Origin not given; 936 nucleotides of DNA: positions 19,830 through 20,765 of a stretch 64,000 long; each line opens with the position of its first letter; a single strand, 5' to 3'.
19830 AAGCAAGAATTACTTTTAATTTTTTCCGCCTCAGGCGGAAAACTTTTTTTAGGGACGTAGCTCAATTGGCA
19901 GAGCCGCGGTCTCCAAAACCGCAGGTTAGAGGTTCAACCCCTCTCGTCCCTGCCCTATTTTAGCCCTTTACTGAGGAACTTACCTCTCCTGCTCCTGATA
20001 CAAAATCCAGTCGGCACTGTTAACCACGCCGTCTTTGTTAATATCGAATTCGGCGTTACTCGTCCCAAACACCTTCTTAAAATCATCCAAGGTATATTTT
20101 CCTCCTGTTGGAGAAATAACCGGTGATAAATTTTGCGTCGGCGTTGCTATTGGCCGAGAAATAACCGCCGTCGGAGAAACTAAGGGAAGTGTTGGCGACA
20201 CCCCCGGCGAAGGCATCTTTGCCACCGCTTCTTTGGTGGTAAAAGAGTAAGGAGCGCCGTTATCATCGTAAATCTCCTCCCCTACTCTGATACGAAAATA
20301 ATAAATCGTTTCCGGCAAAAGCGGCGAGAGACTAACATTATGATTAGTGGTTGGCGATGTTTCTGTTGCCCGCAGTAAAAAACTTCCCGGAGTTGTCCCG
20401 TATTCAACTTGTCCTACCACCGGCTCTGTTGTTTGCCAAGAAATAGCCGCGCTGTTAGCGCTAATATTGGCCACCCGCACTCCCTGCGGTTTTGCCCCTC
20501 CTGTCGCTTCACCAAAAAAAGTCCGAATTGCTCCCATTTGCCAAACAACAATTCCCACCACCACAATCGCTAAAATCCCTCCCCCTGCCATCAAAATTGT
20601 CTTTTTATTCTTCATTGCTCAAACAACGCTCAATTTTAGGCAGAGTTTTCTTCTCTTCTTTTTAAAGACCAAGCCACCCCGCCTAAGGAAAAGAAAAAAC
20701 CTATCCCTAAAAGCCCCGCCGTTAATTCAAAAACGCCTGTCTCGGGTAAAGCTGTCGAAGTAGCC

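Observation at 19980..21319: Adjacent cohesin-like/LPXTG and FN3/dockerin-like genes: a possible minimal cohesin-dockerin surface pairing module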

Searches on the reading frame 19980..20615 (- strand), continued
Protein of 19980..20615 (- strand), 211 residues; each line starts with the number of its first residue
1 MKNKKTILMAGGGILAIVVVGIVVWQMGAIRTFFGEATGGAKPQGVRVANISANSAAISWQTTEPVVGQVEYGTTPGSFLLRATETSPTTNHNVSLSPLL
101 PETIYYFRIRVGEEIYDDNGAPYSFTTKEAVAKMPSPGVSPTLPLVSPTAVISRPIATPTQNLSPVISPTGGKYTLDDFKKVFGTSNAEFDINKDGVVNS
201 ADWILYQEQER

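Call 54: search_solved_structures(query=A3, max_evalue=1)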
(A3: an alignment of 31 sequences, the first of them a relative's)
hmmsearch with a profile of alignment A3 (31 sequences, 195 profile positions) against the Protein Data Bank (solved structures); distinct sequences matched with E-value up to 1: 25.
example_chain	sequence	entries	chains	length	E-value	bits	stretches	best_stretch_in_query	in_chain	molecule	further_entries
2ozn_A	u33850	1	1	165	2.2e-05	27.6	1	48-140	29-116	O-GlcNAcase nagJ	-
2o4e_A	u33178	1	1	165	2.3e-05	27.5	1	49-140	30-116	O-GlcNAcase nagJ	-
2jh2_A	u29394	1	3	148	2.8e-05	27.3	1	50-141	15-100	O-GLCNACASE NAGJ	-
2w1n_A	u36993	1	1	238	0.00012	25.3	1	50-139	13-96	O-GLCNACASE NAGJ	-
3kcp_A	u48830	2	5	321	0.00051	23.1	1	52-134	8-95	Cellulosomal-scaffolding protein A | Cellulosome anchoring protein cohesin region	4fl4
3ul4_A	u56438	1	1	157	0.0017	21.5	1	56-129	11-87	Cellulosome-anchoring protein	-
1anu_A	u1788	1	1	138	0.0071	19.4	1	55-141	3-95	COHESIN-2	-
2ccl_A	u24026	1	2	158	0.0079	19.3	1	54-141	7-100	CELLULOSOMAL SCAFFOLDING PROTEIN A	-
1ohz_A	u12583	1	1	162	0.0086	19.2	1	54-141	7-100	CELLULOSOMAL SCAFFOLDING PROTEIN A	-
1aoh_A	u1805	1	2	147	0.011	18.8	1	54-134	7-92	Cellulosomal-scaffolding protein A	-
5lxv_A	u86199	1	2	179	0.018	18.1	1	53-103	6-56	Scaffoldin C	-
4dh2_A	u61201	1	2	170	0.048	16.7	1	47-113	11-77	Cellulosome anchoring protein cohesin region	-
5g5d_A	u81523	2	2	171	0.049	16.7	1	50-105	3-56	CELLULOSOME ANCHORING PROTEIN COHESIN REGION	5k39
1g1k_A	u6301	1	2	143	0.062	16.3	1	52-116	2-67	SCAFFOLDING PROTEIN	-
2vo8_A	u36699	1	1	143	0.063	16.3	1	58-154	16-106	EXO-ALPHA-SIALIDASE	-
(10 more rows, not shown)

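Call 66: search_protein_families(library=pfam, alignment_id=A4, max_evalue=0.01)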
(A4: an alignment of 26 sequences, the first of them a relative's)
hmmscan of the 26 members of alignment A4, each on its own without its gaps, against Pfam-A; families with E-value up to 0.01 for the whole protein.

A. member 1, L019:7512-8657:+ (381 aa): 2 families
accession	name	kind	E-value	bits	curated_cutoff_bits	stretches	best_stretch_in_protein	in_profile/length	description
PF00404.24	Dockerin_1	-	4.6e-05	24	22.9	1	324-367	1-50/57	Dockerin type I domain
PF00963.24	Cohesin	-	0.00023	21.8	24.1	1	69-153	15-108/139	Cohesin domain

B. families by the number of members that match (of 26 scanned): 4 families
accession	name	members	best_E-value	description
PF00404.24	Dockerin_1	22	1.3e-08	Dockerin type I domain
PF00963.24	Cohesin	8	6.1e-10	Cohesin domain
PF07705.17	CARDB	1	6.4e-16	CARDB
PF21164.2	Dumpy_DPY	1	0.0017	Dumpy, DPY module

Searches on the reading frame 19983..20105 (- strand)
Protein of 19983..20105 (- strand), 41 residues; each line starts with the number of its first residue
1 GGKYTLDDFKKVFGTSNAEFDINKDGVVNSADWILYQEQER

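Call 45: search_solved_structures(query=window:19983-20105:-, max_evalue=10, show_alignments=3)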
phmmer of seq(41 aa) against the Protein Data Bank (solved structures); distinct sequences matched with E-value up to 10: 31.
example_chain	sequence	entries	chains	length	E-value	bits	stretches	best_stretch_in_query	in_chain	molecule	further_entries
2y3n_B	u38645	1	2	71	0.00017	24.8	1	9-36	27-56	CELLULOSOMAL FAMILY-48 PROCESSIVE GLYCOSIDE HYDROLASE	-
3ul4_B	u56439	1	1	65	0.00025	24.3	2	20-36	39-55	Cellulosome enzyme, dockerin type I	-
6kg9_A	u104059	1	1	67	0.0027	21.1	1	10-33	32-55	And cellulose-binding endoglucanase family 9 CelL ortholog dockerin domain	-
6kgc_B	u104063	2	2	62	0.0054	20.2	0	10-33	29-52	And cellulose-binding endoglucanase family 9 CelL ortholog dockerin domain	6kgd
6kge_D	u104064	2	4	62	0.0058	20.1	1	10-33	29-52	And cellulose-binding endoglucanase family 9 CelL ortholog dockerin domain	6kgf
4fl4_A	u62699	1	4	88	0.01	19.4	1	18-35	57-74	Glycoside hydrolase family 9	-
2ccl_B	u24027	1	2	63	0.01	19.4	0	16-36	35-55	ENDO-1,4-BETA-XYLANASE Y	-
1ohz_B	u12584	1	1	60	0.013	19.1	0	16-36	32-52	ENDO-1,4-BETA-XYLANASE Y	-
6sjx_A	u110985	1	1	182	0.017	18.7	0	14-35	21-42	Iron-regulated protein FrpC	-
2mte_A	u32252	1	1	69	0.024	18.2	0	15-33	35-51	Cellulose 1,4-beta-cellobiosidase (reducing end) CelS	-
1daq_A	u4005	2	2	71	0.024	18.2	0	15-33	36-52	ENDOGLUCANASE SS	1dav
6sjw_A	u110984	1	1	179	0.026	18.1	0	14-35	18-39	Iron-regulated protein FrpC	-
4dh2_B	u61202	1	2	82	0.1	16.3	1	21-37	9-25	Dockerin type 1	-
7e8e_H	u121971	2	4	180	0.54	14.1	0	19-32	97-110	Kv channel-interacting protein 1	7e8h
2nz0_A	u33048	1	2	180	0.54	14.1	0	19-32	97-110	Kv channel-interacting protein 1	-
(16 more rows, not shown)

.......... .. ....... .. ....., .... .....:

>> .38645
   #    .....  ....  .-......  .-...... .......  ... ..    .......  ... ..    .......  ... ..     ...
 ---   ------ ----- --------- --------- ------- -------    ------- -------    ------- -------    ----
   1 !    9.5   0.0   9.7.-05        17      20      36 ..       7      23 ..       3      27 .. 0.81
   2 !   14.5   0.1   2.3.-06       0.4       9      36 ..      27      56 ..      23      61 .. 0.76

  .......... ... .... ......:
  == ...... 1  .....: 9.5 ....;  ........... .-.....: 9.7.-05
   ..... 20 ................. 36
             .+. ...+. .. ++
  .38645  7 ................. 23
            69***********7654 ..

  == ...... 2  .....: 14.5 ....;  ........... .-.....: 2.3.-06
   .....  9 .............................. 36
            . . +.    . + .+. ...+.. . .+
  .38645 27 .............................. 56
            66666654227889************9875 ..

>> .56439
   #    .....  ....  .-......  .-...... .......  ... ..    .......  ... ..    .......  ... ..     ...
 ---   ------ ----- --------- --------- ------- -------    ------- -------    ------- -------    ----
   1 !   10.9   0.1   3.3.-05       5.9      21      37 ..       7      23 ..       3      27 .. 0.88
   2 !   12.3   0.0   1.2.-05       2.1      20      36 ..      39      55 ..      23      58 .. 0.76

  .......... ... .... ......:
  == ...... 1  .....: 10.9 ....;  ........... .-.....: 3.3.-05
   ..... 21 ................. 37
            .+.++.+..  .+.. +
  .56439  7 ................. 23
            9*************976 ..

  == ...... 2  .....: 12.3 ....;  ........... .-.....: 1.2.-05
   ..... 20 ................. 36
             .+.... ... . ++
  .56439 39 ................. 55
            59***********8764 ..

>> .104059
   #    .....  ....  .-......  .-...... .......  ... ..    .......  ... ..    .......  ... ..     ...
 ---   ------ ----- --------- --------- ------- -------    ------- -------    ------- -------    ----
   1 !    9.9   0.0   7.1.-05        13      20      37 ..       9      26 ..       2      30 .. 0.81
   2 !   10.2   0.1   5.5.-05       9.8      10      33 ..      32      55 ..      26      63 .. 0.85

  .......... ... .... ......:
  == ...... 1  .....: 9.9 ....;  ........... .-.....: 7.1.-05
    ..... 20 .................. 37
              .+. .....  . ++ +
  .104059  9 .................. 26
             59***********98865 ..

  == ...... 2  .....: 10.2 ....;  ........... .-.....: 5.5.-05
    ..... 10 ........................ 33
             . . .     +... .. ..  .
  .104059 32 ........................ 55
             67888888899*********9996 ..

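Call 59: find_homologous_proteins(query=window:19983-20105:-, max_evalue=10)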
Query window:19983-20105:-: no candidate shares three 5-residue words with the query. No homologue found.

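Call 67: search_protein_representatives(protein=window:19983-20105:-)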
Query: 41 residues. Proteins with E-value up to 0.001 (for the whole library): 135; up to 1e-10: 15; up to 1e-30: 0. The best 135 are listed.
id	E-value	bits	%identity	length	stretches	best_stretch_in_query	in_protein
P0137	2.0e-18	79.8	95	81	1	1-41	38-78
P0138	2.1e-17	76.6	42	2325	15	14-36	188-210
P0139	2.2e-17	76.6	36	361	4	3-40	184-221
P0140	5.1e-16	72.4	39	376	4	4-39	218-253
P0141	7.1e-16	72.0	47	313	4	5-38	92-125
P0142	9.8e-16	71.5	47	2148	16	12-34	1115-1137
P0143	6.4e-15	69.0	39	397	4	5-34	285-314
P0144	3.0e-13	63.9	38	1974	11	5-32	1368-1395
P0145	1.4e-12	61.9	47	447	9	10-38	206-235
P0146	1.7e-12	61.6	46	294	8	16-34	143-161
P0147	3.9e-12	60.5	46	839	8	12-36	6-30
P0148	4.8e-12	60.2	38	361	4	5-38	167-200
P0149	1.4e-11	58.8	42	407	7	9-39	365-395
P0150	1.4e-11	58.8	47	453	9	11-34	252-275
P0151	8.7e-11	56.4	43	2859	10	5-30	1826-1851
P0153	1.9e-10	55.3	47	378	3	5-36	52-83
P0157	9.1e-10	53.2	50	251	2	7-35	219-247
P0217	1.7e-05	40.2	58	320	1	3-38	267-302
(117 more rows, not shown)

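Call 69: search_protein_families(library=pfam, proteins=[P0139, P0141, P0153, P0138, P0142, P0145, P0157, P0217], max_evalue=0.01)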
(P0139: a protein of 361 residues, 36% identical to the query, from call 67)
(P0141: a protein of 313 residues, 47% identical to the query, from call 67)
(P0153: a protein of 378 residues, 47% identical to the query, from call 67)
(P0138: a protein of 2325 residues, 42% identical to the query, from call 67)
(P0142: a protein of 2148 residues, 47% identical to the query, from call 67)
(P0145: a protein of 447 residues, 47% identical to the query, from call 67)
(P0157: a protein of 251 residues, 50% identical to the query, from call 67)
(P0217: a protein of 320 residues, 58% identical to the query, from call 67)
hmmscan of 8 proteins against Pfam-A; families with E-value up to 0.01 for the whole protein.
P0139 (361 aa): 6 families
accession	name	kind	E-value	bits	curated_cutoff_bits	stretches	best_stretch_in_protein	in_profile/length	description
PF00404.24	Dockerin_1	-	8e-17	61.6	22.9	2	142-161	31-50/57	Dockerin type I domain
PF00036.39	EF-hand_1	-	5.3e-11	41.7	25.4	0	254-273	9-28/29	EF hand domain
PF13405.12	EF-hand_6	-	3.3e-10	39.2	25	0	253-275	8-30/30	EF-hand domain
PF13499.12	EF-hand_7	-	1.8e-09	38.2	30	0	75-102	10-39/67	EF-hand domain pair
PF13202.12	EF-hand_5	-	2.7e-09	36.5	25.9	0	253-270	7-24/25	EF hand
PF14658.12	EF-hand_9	-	0.00017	22.4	37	0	254-276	7-29/66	EF-hand domain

P0141 (313 aa): 5 families
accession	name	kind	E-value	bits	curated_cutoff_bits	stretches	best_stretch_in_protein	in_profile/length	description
PF13405.12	EF-hand_6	-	5.1e-07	29.3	25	0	152-171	8-27/30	EF-hand domain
PF13499.12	EF-hand_7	-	6.9e-07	30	30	1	152-205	10-58/67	EF-hand domain pair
PF00404.24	Dockerin_1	-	1.9e-06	28.4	22.9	0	64-120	3-49/57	Dockerin type I domain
PF00036.39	EF-hand_1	-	4.7e-06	26.2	25.4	0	152-172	8-28/29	EF hand domain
PF21462.3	PsaS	-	0.0096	16.5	27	0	18-75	26-86/112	Ph 6 antigen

P0153 (378 aa): 5 families
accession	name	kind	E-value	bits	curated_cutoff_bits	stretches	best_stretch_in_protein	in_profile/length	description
PF00036.39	EF-hand_1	-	1.3e-07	31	25.4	0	118-135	9-26/29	EF hand domain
PF00404.24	Dockerin_1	-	2.6e-07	31.2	22.9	2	118-176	2-51/57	Dockerin type I domain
PF13405.12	EF-hand_6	-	2e-06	27.5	25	0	161-179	9-27/30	EF-hand domain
PF13202.12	EF-hand_5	-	0.00044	20.1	25.9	0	117-131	7-21/25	EF hand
PF13499.12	EF-hand_7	-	0.0035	18.1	30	0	118-176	11-64/67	EF-hand domain pair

P0138 (2325 aa): 1 family
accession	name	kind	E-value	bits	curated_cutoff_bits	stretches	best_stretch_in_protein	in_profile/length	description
PF24495.1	Ig_TMEM131_2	-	0.00013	22.4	27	0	1288-1328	38-78/94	Transmembrane protein 131 second Ig-like domain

P0142 (2148 aa): 7 families
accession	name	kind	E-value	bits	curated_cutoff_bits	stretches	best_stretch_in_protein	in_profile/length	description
PF00404.24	Dockerin_1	-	2e-98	322.9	22.9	18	1390-1439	2-54/57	Dockerin type I domain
PF13405.12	EF-hand_6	-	8.3e-52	168.4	25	1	843-869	4-30/30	EF-hand domain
PF13499.12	EF-hand_7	-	1.8e-46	156.8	30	4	1271-1316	9-61/67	EF-hand domain pair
PF00036.39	EF-hand_1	-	5.1e-43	141.9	25.4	0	843-865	4-26/29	EF hand domain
PF13202.12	EF-hand_5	-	4.1e-25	86.5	25.9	0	843-864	3-24/25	EF hand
PF23786.1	Baseplate_wedge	-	4.6e-12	46.4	27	1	86-136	171-221/284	Phage baseplate wedge subunit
PF14658.12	EF-hand_9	-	5.9e-05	23.9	37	0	1328-1360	4-36/66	EF-hand domain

P0145 (447 aa): 8 families
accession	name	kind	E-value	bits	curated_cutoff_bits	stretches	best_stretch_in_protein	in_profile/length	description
PF00404.24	Dockerin_1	-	2e-62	207.6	22.9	5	217-268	2-53/57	Dockerin type I domain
PF13499.12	EF-hand_7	-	2.1e-17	63.6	30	2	277-326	12-65/67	EF-hand domain pair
PF00036.39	EF-hand_1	-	4.1e-17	60.8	25.4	0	251-267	9-25/29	EF hand domain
PF13202.12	EF-hand_5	-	6.1e-15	54.3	25.9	0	192-201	8-17/25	EF hand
PF13405.12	EF-hand_6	-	1.6e-10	40.2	25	0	369-385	9-25/30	EF-hand domain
PF09479.16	Flg_new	-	5.7e-10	39.6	27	1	51-107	5-64/65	Listeria-Bacteroides repeat domain (List_Bact_rpt)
PF23399.1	LTI65_PGEED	-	0.0017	18.5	27.3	0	233-252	6-25/31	LTI65/LTI78 PGEED repeat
PF13517.12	FG-GAP_3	-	0.0073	17.3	26.9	0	144-165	35-56/61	FG-GAP-like repeat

P0157 (251 aa): 7 families
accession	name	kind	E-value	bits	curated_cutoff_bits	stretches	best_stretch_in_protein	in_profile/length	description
PF00036.39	EF-hand_1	-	1.6e-06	27.7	25.4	0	176-194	9-27/29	EF hand domain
PF16656.11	Pur_ac_phosph_N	-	5.3e-06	27.4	30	1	49-126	6-86/93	Purple acid Phosphatase, N-terminal domain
PF13202.12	EF-hand_5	-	4.8e-05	23.1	25.9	0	175-192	7-24/25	EF hand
PF00404.24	Dockerin_1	-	9.6e-05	23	22.9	0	226-244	30-48/57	Dockerin type I domain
PF13405.12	EF-hand_6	-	9.9e-05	22.2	25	0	176-197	9-30/30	EF-hand domain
PF25814.1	fn3_SORL1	-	0.0017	18.8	27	1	53-113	13-71/90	SORL1-like, fn3 domain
PF13499.12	EF-hand_7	-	0.0082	16.9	30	0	175-241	10-58/67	EF-hand domain pair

P0217 (320 aa): 1 family
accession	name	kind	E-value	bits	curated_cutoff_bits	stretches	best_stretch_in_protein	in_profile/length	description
PF16656.11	Pur_ac_phosph_N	-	5.1e-05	24.2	30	1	167-241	10-93/93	Purple acid Phosphatase, N-terminal domain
